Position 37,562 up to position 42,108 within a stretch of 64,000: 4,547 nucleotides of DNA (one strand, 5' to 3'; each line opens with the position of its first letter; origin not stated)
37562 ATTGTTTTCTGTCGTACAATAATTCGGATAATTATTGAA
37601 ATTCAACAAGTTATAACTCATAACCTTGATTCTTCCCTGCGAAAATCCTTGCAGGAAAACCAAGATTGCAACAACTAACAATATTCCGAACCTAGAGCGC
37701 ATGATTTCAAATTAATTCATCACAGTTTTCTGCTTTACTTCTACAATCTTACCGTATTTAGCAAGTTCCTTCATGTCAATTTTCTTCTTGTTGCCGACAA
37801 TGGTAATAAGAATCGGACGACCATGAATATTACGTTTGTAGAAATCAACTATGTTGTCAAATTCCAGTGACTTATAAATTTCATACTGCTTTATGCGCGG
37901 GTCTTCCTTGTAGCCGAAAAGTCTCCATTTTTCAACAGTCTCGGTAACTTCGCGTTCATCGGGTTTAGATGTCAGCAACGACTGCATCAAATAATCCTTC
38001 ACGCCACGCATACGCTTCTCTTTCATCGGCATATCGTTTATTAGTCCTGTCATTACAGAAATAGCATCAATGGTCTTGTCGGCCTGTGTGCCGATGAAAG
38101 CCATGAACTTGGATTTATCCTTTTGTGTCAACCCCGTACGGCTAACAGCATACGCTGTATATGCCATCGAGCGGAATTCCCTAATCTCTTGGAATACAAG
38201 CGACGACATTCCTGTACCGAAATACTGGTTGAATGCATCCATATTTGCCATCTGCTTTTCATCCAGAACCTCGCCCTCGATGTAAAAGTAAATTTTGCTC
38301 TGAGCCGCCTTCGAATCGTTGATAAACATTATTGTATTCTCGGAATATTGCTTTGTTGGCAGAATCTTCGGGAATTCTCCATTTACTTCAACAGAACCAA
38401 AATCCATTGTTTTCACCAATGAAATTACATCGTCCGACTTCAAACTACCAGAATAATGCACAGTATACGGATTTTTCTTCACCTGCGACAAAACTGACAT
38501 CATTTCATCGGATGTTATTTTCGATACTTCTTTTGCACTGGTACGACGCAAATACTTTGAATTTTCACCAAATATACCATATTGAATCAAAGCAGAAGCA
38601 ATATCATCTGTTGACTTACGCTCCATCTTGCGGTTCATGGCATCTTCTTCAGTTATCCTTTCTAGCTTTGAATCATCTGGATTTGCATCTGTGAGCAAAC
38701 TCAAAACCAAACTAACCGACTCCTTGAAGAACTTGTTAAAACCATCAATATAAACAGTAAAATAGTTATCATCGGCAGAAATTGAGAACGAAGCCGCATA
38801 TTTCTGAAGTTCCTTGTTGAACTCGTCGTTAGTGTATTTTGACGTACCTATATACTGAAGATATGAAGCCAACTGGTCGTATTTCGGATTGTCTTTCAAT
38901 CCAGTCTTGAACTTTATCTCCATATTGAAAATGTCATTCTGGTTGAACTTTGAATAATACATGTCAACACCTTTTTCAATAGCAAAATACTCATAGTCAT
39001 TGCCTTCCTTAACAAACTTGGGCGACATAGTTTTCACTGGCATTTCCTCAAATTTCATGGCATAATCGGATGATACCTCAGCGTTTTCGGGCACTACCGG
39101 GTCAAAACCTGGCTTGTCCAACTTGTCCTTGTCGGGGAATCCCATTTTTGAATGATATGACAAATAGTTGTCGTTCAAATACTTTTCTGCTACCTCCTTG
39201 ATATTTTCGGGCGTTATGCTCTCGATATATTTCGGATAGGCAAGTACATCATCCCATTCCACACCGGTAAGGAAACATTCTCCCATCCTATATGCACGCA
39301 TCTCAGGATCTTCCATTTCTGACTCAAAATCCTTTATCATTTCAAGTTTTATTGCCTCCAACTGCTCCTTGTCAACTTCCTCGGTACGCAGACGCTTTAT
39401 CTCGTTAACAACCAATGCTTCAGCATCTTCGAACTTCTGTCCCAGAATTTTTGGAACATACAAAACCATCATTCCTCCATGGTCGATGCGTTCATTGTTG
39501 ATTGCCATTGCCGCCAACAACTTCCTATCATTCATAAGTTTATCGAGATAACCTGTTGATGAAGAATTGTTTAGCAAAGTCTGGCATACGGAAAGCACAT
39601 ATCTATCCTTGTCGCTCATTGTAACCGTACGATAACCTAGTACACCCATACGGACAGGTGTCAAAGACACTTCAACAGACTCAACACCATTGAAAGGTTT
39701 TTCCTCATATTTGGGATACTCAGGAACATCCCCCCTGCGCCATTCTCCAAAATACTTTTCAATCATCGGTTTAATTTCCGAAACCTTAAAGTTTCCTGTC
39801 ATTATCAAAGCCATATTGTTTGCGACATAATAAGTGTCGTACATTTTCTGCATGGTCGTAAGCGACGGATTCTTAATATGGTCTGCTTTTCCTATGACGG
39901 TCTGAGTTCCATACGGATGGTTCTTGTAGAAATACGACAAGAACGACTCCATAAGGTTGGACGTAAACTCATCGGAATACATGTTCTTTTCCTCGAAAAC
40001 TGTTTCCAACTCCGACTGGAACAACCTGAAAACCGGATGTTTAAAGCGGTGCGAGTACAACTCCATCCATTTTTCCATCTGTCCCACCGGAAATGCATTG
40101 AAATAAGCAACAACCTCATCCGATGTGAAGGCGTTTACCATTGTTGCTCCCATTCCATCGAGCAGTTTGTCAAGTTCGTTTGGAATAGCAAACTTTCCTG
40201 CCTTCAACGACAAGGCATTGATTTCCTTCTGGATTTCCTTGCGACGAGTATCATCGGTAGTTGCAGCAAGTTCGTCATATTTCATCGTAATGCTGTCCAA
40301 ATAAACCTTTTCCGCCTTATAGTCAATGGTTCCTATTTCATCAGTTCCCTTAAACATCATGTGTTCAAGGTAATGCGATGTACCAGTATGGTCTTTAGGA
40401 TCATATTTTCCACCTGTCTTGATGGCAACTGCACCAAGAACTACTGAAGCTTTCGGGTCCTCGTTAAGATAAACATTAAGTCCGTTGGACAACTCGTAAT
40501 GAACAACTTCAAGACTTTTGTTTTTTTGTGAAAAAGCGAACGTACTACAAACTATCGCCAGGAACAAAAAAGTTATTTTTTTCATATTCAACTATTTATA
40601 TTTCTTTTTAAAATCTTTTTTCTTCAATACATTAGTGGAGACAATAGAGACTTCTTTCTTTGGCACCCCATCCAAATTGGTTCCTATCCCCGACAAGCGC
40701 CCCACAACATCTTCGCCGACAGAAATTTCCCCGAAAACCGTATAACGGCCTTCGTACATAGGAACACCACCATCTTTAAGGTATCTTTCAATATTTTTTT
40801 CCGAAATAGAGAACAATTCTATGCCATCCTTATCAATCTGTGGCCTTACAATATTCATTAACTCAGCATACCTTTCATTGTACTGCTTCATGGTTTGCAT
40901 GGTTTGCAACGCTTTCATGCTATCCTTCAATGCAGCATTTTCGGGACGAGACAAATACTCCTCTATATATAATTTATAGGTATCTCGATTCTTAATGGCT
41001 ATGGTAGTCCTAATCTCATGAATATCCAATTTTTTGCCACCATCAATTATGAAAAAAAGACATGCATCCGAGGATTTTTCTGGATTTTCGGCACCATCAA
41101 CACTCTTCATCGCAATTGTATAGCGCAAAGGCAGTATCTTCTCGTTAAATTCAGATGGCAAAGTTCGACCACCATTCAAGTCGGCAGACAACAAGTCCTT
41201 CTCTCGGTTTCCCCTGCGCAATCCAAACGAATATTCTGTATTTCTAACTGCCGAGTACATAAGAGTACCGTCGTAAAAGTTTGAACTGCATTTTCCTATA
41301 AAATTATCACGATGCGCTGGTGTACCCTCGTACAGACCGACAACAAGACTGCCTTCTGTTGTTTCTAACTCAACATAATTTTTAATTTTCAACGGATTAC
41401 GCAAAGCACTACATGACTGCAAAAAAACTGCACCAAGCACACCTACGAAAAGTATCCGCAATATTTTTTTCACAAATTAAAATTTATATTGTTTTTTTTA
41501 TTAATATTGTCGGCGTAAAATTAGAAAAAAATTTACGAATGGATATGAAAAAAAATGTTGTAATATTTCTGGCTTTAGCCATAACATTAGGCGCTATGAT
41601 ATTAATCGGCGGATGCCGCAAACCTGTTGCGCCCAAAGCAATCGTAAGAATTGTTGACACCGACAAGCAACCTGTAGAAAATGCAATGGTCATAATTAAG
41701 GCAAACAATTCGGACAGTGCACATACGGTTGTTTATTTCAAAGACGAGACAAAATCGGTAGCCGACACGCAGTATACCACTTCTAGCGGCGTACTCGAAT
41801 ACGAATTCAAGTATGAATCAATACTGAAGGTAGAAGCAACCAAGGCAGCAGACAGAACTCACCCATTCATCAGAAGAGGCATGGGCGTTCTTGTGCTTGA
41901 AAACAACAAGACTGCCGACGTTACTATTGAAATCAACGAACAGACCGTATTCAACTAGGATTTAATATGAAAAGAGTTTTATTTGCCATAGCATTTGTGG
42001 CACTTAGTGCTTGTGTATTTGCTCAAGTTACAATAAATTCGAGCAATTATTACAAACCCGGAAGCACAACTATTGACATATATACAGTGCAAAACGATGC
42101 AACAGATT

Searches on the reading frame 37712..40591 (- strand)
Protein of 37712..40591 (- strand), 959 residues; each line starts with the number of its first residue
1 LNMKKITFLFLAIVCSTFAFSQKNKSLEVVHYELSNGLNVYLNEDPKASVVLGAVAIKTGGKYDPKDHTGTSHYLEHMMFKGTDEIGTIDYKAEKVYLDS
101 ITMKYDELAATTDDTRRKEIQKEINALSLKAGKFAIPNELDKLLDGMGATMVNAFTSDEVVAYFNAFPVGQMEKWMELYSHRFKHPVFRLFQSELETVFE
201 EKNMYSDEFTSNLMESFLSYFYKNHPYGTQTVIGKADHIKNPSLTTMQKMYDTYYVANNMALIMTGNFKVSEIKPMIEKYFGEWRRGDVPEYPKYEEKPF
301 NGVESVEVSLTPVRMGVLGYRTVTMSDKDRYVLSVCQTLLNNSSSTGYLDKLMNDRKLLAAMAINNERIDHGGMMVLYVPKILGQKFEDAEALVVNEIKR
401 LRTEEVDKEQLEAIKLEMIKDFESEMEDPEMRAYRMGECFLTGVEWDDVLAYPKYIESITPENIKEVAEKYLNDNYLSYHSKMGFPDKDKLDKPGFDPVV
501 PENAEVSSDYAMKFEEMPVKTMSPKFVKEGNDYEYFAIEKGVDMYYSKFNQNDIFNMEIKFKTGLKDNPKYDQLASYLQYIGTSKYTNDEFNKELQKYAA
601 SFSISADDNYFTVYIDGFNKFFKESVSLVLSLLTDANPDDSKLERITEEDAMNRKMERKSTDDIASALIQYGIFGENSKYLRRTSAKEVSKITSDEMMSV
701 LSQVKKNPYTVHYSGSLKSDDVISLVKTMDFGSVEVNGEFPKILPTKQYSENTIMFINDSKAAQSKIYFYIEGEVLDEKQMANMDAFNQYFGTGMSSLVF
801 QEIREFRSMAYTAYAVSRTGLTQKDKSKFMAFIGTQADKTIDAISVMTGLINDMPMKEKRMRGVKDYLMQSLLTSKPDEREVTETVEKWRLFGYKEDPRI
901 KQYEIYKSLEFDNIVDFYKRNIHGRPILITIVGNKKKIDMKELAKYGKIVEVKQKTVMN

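Call 26: search_protein_families(library=pfam, proteins=[window:37712-40591:-], max_evalue=0.0001)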
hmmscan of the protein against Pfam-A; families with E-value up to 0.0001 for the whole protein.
window:37712-40591:- (959 aa): 2 families
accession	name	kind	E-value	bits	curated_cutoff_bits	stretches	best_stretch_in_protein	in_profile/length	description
PF05193.26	Peptidase_M16_C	-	5.8e-30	104.9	23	2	246-415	6-178/181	Peptidase M16 inactive domain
PF00675.25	Peptidase_M16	-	4.5e-20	72.5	22.3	1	40-85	2-47/149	Insulinase (Peptidase family M16)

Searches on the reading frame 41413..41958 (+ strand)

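Call 14: search_protein_families(library=pfam, proteins=[window:41413-41958:+], max_evalue=0.05)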
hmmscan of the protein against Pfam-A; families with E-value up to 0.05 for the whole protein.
window:41413-41958:+ (181 aa): 1 family
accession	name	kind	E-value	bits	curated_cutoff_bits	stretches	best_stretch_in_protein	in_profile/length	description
PF24107.1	DUF7382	-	0.014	15.7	27.4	1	78-101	24-47/65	Domain of unknown function (DUF7382)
